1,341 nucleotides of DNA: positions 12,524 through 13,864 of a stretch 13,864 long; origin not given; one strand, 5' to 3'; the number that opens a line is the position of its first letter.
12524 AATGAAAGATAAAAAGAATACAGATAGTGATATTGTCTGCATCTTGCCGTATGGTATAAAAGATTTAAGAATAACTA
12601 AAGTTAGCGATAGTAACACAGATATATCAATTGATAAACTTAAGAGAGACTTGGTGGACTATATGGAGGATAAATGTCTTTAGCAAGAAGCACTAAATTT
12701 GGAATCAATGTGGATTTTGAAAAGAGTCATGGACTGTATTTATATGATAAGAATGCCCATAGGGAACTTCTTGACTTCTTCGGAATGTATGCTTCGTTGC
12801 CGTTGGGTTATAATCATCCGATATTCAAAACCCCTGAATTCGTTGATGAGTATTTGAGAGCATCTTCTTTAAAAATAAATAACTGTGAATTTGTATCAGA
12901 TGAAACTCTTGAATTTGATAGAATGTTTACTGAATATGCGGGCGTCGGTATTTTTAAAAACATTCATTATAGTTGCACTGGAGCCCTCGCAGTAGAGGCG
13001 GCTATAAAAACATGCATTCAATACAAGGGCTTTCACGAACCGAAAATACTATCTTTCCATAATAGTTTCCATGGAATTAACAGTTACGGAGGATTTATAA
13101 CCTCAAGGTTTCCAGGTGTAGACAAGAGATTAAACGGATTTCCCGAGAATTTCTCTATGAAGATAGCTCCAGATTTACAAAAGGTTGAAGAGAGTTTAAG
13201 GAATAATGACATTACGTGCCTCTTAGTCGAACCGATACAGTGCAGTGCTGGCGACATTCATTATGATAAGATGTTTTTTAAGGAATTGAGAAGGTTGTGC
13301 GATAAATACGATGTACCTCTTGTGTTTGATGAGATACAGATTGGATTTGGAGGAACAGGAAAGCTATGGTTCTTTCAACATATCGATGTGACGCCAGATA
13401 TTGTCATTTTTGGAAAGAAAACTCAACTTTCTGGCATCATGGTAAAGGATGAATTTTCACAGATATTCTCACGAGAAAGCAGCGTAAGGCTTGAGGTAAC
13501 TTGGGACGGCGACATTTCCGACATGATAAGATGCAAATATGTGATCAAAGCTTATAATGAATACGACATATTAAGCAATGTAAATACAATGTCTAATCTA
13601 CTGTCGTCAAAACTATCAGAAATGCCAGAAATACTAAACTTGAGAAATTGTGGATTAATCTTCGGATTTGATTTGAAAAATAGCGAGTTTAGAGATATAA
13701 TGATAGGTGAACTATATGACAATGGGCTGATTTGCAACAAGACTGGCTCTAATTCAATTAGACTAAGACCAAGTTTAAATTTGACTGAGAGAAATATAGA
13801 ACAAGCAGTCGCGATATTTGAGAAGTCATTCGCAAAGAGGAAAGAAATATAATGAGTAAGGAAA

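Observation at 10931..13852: A dehydroquinate-synthase-family enzyme, a LAT-like aminotransferase and an SDR sit inside a glycan cluster: candidate carbocyclic or amino-modified sugar module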

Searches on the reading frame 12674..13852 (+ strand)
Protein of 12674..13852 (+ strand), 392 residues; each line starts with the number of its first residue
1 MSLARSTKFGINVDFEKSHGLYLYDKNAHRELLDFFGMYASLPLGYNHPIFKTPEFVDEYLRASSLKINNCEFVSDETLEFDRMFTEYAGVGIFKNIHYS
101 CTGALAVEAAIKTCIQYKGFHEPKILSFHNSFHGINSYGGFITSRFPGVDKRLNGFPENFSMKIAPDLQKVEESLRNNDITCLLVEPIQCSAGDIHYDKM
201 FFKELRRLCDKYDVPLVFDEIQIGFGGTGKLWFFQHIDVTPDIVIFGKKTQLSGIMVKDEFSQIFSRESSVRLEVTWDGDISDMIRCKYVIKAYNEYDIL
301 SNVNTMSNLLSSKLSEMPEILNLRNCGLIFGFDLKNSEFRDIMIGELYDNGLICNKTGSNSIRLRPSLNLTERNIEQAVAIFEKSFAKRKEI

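Call 4: search_protein_families(library=pfam, proteins=[window:12674-13852:+], max_evalue=0.01)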
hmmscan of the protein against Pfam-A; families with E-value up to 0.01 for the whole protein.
window:12674-13852:+ (392 aa): 1 family
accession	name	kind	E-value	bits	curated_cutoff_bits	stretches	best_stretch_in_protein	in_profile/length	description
PF00202.27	Aminotran_3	-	4.5e-59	200.6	30.5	1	12-384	10-401/403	Aminotransferase class-III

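Call 6: search_protein_families(library=ncbifam, proteins=[window:12674-13852:+], max_evalue=0.001)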
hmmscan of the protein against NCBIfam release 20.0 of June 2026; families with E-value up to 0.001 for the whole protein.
window:12674-13852:+ (392 aa): 69 families (the best 25 are shown)
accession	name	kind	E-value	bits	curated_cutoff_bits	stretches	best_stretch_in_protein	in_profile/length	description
TIGR03251.1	LAT_fam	equivalog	2.6e-74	250.3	520.8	1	9-384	17-430/433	L-lysine 6-transaminase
TIGR00707.1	argD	subfamily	2.8e-47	161.4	410.05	1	12-385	10-379/381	acetylornithine/succinylornithine family transaminase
NF002325.0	PRK01278.1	subfamily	2.9e-43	148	372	1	11-389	13-389/395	acetylornithine transaminase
NF004426.0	PRK05769.1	equivalog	1.5e-42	145.9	552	2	173-388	215-439/441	acetyl ornithine aminotransferase family protein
TIGR00699.1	GABAtrns_euk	equivalog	8.5e-41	140.2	567.15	2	159-384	229-462/464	4-aminobutyrate--2-oxoglutarate transaminase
NF002797.0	PRK02936.1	equivalog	1.2e-40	139.5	496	1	11-388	11-379/385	acetylornithine transaminase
NF002874.0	PRK03244.1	equivalog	6.1e-39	133.9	457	1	15-387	29-393/399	acetylornithine transaminase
TIGR01885.1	Orn_aminotrans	equivalog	8.7e-38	130.1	378.4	1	11-386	19-401/402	ornithine--oxo-acid transaminase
NF003273.0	PRK04260.1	equivalog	2.4e-37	128.4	616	1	12-385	12-374/376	acetylornithine transaminase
NF003468.0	PRK05093.1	subfamily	6e-36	124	522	1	17-388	29-401/405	acetylornithine/succinyldiaminopimelate transaminase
NF005993.0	PRK08117.1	subfamily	2.8e-35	121.8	574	2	172-388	200-429/433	aspartate aminotransferase family protein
TIGR03246.1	arg_catab_astC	subfamily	1.9e-34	119.3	609.95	1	17-387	23-394/397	acetylornithine/succinylornithine family transaminase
NF006733.0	PRK09264.1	subfamily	4.7e-34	117.6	438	1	11-388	21-416/425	diaminobutyrate--2-oxoglutarate transaminase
NF009047.0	PRK12381.1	subfamily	2.3e-33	115.6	630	1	18-388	28-399/406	bifunctional succinylornithine transaminase/acetylornithine transaminase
TIGR00508.1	bioA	equivalog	1.7e-32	112.5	405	1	15-385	17-417/419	adenosylmethionine--8-amino-7-oxononanoate transaminase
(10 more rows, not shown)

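Call 44: search_solved_structures(query=window:12674-13852:+, max_evalue=1e-10)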
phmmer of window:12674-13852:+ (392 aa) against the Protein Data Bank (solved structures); distinct sequences matched with E-value up to 1e-10: 111 (the best 60 are shown).
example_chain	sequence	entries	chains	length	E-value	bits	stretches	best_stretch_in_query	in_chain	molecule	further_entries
2jjh_A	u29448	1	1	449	2.1e-50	175.1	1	11-382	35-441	L-LYSINE EPSILON AMINOTRANSFERASE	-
2cin_A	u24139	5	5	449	2.9e-50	174.6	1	11-382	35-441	L-LYSINE-EPSILON AMINOTRANSFERASE | L-LYSINE EPSILON AMINOTRANSFERASE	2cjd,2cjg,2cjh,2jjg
2jjf_A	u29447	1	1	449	3.9e-50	174.2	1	11-382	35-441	L-LYSINE EPSILON AMINOTRANSFERASE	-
2jje_A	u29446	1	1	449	1e-49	172.8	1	11-382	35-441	L-LYSINE EPSILON AMINOTRANSFERASE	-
2e54_A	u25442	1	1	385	9.3e-32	113.7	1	15-384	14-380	Acetylornithine aminotransferase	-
2ord_A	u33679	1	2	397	1e-31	113.5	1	15-384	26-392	Acetylornithine aminotransferase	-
2eh6_A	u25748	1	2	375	1.7e-30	109.5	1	12-383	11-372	Acetylornithine aminotransferase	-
4y0h_A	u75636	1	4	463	1.8e-29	106.2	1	153-383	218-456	4-aminobutyrate aminotransferase, mitochondrial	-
4y0d_A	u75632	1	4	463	1.8e-29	106.2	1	153-383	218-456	4-aminobutyrate aminotransferase, mitochondrial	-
6b6g_A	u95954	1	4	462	1.9e-29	106.1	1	14-382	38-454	4-aminobutyrate aminotransferase, mitochondrial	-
1ohv_A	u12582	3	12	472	1.9e-29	106.1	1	146-383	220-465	4-AMINOBUTYRATE AMINOTRANSFERASE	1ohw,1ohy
4y0i_A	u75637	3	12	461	2e-29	106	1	14-382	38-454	4-aminobutyrate aminotransferase, mitochondrial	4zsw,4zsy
3nx3_A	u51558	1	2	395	6.4e-29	104.3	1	12-379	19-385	Acetylornithine aminotransferase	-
5viu_A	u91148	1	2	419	4.8e-27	98.2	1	13-386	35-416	Acetylornithine aminotransferase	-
3lg0_A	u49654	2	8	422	5.5e-27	98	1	13-385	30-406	Ornithine aminotransferase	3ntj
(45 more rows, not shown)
